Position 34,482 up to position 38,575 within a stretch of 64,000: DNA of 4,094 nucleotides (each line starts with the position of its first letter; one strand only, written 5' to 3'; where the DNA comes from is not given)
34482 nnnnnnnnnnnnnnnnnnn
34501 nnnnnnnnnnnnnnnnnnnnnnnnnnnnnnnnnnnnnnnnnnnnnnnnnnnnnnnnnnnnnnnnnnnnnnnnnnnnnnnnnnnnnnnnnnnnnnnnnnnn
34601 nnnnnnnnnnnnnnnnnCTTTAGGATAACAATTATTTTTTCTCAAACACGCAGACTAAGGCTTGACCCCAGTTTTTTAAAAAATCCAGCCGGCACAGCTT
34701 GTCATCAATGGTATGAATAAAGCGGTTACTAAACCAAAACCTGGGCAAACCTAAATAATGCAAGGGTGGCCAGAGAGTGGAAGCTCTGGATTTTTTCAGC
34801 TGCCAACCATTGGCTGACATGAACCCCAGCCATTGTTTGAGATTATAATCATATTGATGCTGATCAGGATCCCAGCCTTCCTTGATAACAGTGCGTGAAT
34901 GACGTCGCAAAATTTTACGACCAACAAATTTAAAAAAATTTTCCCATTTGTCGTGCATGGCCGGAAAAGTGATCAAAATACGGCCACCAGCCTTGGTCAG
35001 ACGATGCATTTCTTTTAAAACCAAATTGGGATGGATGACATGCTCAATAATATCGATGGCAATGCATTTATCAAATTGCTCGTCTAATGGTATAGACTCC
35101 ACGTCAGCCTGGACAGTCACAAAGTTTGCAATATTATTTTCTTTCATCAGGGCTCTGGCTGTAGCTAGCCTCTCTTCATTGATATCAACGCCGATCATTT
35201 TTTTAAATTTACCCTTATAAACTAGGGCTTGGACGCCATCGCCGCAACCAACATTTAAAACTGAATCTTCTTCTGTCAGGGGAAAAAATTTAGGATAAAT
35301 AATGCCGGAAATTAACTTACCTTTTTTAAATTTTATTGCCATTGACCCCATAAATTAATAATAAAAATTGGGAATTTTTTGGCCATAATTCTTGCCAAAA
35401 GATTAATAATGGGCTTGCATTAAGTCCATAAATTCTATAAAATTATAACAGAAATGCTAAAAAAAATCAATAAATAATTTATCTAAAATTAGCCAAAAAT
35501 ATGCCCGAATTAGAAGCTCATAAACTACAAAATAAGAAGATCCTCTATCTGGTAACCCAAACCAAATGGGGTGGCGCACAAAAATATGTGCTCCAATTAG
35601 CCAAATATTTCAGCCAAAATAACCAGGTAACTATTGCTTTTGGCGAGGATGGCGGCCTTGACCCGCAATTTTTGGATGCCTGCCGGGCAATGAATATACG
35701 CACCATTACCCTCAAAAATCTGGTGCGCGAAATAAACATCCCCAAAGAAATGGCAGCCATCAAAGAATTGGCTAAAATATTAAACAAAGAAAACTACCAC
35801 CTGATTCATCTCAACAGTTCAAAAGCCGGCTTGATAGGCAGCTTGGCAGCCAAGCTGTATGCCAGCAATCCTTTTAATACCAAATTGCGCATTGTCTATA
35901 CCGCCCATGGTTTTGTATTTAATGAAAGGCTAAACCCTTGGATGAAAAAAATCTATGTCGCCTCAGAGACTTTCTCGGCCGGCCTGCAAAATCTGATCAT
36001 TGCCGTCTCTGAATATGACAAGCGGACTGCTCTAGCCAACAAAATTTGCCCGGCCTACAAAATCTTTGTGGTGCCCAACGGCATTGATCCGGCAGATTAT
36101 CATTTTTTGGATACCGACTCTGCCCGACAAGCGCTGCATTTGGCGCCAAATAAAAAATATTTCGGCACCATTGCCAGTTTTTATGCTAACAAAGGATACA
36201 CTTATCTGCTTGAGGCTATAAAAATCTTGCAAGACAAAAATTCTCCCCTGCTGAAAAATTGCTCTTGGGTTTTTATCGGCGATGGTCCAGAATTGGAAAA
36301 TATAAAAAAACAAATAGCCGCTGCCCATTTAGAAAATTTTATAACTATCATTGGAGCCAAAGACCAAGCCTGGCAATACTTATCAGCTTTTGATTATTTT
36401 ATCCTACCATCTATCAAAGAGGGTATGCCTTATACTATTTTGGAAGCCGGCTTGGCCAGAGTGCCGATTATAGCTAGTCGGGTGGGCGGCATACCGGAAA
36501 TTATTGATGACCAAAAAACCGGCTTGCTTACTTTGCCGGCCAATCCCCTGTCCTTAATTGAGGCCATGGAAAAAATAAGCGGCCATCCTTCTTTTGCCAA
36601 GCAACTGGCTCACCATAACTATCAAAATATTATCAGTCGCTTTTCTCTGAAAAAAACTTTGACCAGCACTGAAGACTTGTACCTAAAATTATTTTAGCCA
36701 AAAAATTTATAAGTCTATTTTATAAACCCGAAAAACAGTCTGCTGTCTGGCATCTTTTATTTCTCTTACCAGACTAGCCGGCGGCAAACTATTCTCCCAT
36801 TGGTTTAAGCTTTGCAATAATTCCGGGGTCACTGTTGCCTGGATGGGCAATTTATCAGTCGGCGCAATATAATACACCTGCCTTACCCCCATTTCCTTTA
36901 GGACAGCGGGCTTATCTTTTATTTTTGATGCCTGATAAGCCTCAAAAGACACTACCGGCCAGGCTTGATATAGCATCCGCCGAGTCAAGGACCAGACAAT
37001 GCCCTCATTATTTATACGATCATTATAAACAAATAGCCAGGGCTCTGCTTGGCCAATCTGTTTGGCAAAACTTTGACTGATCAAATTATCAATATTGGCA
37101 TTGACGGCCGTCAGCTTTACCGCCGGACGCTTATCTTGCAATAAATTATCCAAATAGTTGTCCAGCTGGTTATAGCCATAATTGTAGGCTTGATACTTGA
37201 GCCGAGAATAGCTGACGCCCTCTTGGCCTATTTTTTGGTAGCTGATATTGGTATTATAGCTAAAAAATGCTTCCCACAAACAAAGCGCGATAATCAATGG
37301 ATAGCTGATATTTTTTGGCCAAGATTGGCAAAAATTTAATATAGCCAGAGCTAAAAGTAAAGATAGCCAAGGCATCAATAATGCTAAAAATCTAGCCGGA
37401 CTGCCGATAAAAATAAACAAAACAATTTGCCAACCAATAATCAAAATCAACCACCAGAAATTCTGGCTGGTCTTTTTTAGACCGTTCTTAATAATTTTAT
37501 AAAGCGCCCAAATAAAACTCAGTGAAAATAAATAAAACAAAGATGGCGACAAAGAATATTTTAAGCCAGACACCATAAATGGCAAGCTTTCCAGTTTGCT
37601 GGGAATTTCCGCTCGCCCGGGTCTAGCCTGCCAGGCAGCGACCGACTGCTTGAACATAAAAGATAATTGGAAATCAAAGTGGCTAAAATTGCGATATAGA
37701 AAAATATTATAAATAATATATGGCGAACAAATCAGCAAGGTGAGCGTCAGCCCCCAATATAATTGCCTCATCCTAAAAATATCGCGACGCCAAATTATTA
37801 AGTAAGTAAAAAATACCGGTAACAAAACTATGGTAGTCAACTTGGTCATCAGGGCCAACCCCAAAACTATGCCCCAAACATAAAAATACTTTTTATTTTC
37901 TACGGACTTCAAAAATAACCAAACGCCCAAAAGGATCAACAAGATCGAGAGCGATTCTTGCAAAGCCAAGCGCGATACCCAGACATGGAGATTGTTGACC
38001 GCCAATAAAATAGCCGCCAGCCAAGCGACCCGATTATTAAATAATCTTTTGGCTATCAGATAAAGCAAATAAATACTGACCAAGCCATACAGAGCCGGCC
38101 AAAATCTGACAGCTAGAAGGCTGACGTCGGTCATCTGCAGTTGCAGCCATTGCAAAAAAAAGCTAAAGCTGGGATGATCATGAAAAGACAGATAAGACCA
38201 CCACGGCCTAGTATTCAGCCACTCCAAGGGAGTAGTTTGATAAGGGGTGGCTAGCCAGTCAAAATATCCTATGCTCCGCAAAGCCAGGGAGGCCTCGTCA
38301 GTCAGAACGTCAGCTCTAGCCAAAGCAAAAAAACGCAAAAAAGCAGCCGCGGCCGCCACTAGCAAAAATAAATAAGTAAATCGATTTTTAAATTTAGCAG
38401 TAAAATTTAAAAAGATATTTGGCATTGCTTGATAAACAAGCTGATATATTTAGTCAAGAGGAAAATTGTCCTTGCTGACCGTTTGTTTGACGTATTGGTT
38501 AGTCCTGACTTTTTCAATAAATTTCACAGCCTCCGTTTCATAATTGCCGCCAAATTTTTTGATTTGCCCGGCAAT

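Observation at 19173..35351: Sixteen-gene glycan operon interleaving three B12-binding radical SAM enzymes, three SAM methyltransferases and seven GT4 transferases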

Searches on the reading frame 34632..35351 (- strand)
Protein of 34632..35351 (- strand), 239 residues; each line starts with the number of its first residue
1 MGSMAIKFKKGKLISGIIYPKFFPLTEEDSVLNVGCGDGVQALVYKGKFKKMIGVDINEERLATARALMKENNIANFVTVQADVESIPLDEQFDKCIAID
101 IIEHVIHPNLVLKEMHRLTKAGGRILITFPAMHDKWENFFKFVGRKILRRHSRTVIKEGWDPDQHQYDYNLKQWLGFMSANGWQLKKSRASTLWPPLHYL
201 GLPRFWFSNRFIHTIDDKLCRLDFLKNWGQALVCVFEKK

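Call 3: search_protein_families(library=pfam, proteins=[window:34632-35351:-], max_evalue=0.001)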
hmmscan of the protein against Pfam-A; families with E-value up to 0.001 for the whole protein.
window:34632-35351:- (239 aa): 12 families
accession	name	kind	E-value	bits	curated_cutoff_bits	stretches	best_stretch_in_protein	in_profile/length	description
PF08241.18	Methyltransf_11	-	3.7e-18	66.4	21.2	1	32-127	1-95/95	Methyltransferase domain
PF13847.12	Methyltransf_31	-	3.7e-18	66.1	27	1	27-131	3-113/145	Methyltransferase domain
PF13649.12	Methyltransf_25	-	3.6e-16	60.1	27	1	31-123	1-97/97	Methyltransferase domain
PF13489.12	Methyltransf_23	-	1.1e-13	51.7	27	1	21-184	15-160/164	Methyltransferase domain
PF08242.18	Methyltransf_12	-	1.2e-11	45.6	30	1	32-125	1-98/98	Methyltransferase domain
PF02353.26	CMAS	-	6.6e-09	35.9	27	1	25-133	60-170/273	Mycolic acid cyclopropane synthetase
PF01209.24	Ubie_methyltran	-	1.4e-07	31.6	20.1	1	29-127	49-151/233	ubiE/COQ5 methyltransferase family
PF07021.18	MetW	-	7.5e-07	29.4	21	1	30-137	16-116/193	Methionine biosynthesis protein MetW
PF03848.20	TehB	-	1.4e-06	28.3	20.4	1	30-128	33-133/193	Tellurite resistance protein TehB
PF06325.19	PrmA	-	3.3e-06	27.2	22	1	27-127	161-258/296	Ribosomal protein L11 methyltransferase (PrmA)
PF05175.20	MTS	-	3.4e-05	24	23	1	26-97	30-103/170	Methyltransferase small domain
PF08003.17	Methyltransf_9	-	0.00028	20.4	23.8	1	24-127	113-217/315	Protein of unknown function (DUF1698)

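Call 5: search_protein_families(library=ncbifam, proteins=[window:34632-35351:-], max_evalue=0.001)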
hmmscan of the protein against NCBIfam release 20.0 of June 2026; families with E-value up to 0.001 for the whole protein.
window:34632-35351:- (239 aa): 50 families (the best 25 are shown)
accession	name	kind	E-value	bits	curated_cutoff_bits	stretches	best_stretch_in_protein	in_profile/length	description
NF047649.1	MTase_UXPK_star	exception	3.7e-16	59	460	1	24-128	74-182/283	methyltransferase/UXPK-star double selenoprotein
TIGR01983.1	UbiG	equivalog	1.7e-13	50.4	102.95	1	27-128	49-152/228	bifunctional 2-polyprenyl-6-hydroxyphenol methylase/3-demethylubiquinol 3-O-methyltransferase UbiG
NF041537.1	ArsM_AhpD_UU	exception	7.3e-12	44.7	510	1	25-128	74-181/345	arsenite methyltransferase/AhpD domain selenoprotein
NF008823.0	PRK11873.1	subfamily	1.6e-11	44.2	263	1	24-127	74-181/272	arsenite methyltransferase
NF041536.1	ArsM_DUF2284_UU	exception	2.3e-11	42.7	575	1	26-135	75-188/459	arsenite methyltransferase/DUF2284 domain selenoprotein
TIGR01934.1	MenG_MenH_UbiE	subfamily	4.2e-11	42.6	158.35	1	27-148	39-164/223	ubiquinone/menaquinone biosynthesis methyltransferase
NF001244.0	PRK00216.1-5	equivalog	5.9e-10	38.8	216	1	27-128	48-154/236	bifunctional demethylmenaquinone methyltransferase/2-methoxy-6-polyprenyl-1,4-benzoquinol methylase UbiE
NF001240.0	PRK00216.1-1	equivalog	7.2e-10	38.3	378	1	32-128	68-169/251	bifunctional demethylmenaquinone methyltransferase/2-methoxy-6-polyprenyl-1,4-benzoquinol methylase UbiE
NF045667.1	MTase_DVU1556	equivalog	8.5e-10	38.4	155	1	23-128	18-120/213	DVU_1556 family methyltransferase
NF043040.1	corrin_prot_MT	hypoth_equivalog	1.3e-09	37.9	180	1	27-128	41-148/216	corrinoid protein-associated methyltransferase CpaM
NF040703.1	cyclopro_CfaB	exception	2.2e-09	36.6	650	1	25-126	157-262/393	C17 cyclopropane fatty acid synthase CfaB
NF011529.0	PRK14968.1-3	equivalog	2.9e-09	36.6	162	1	27-85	34-92/198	putative methyltransferase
TIGR02072.1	BioC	equivalog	3.8e-08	33.4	184.95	1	26-128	33-133/244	malonyl-ACP O-methyltransferase BioC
NF052510.1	methyltran_MpqE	exception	4e-08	32.9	335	1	24-126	43-150/234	methyl-plastoquinone biosynthesis methyltransferase MpqE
TIGR02021.1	BchM-ChlM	equivalog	6.8e-08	32.2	158.9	1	30-157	57-182/218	magnesium protoporphyrin IX methyltransferase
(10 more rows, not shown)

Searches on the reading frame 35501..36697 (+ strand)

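Call 7: search_protein_families(library=pfam, proteins=[window:35501-36697:+], max_evalue=0.0001)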
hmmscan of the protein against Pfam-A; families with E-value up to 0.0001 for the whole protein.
window:35501-36697:+ (398 aa): 5 families
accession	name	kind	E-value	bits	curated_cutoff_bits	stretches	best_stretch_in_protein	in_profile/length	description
PF00534.26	Glycos_transf_1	-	1.4e-30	106.5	26.4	1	206-370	3-166/172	Glycosyl transferases group 1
PF13692.12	Glyco_trans_1_4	-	8.1e-28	97.9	27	1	219-359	2-139/142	Glycosyl transferases group 1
PF13439.12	Glyco_transf_4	-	9e-21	75.1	28.5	1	23-198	1-169/170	Glycosyltransferase Family 4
PF13579.12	Glyco_trans_4_4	-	7.5e-12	46.3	29.7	1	24-194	1-158/158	Glycosyl transferase 4-like domain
PF13477.12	Glyco_trans_4_2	-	5.4e-08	33.5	23.4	1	13-153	1-126/139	Glycosyl transferase 4-like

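Call 62: search_protein_families(library=ncbifam, proteins=[window:35501-36697:+], max_evalue=1e-15)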
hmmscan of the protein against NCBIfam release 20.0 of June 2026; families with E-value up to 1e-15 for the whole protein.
window:35501-36697:+ (398 aa): 6 families
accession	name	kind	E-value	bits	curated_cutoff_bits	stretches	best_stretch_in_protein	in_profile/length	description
TIGR03088.1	stp2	hypoth_equivalog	9.3e-34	117.1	409.05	1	180-396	153-372/374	TIGR03088 family PEP-CTERM/XrtA system glycosyltransferase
TIGR03999.1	thiol_BshA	equivalog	6.2e-27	94.5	273.7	1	81-397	67-373/375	N-acetyl-alpha-D-glucosaminyl L-malate synthase BshA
NF047684.1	TeichurnBiosyTuaC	equivalog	1.4e-25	90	550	1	164-395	166-387/391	teichuronic acid biosynthesis protein TuaC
NF041876.1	EPS_EpsE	equivalog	8.6e-24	84.5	400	1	187-385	187-384/389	exopolysaccharide biosynthesis GT4 family glycosyltransferase EpsE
TIGR02149.1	glgA_Coryne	subfamily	8.6e-24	84.4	302.4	1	23-396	15-389/391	glycogen synthase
TIGR04063.1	stp3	hypoth_equivalog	2.3e-18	66.3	442.05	1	175-394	169-392/397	TIGR04063 family PEP-CTERM/XrtA system glycosyltransferase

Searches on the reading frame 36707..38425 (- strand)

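Call 7: search_protein_families(library=pfam, proteins=[window:36707-38425:-], max_evalue=0.0001)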
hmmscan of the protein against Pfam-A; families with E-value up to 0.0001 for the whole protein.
window:36707-38425:- (572 aa): 2 families
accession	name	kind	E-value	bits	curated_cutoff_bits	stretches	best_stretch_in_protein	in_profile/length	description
PF13231.12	PMT_2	-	5.1e-25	89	26.1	1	83-239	1-160/160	Dolichyl-phosphate-mannose-protein mannosyltransferase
PF02366.24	PMT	-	1.2e-12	48.4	22.7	1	97-249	75-243/245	Dolichyl-phosphate-mannose-protein mannosyltransferase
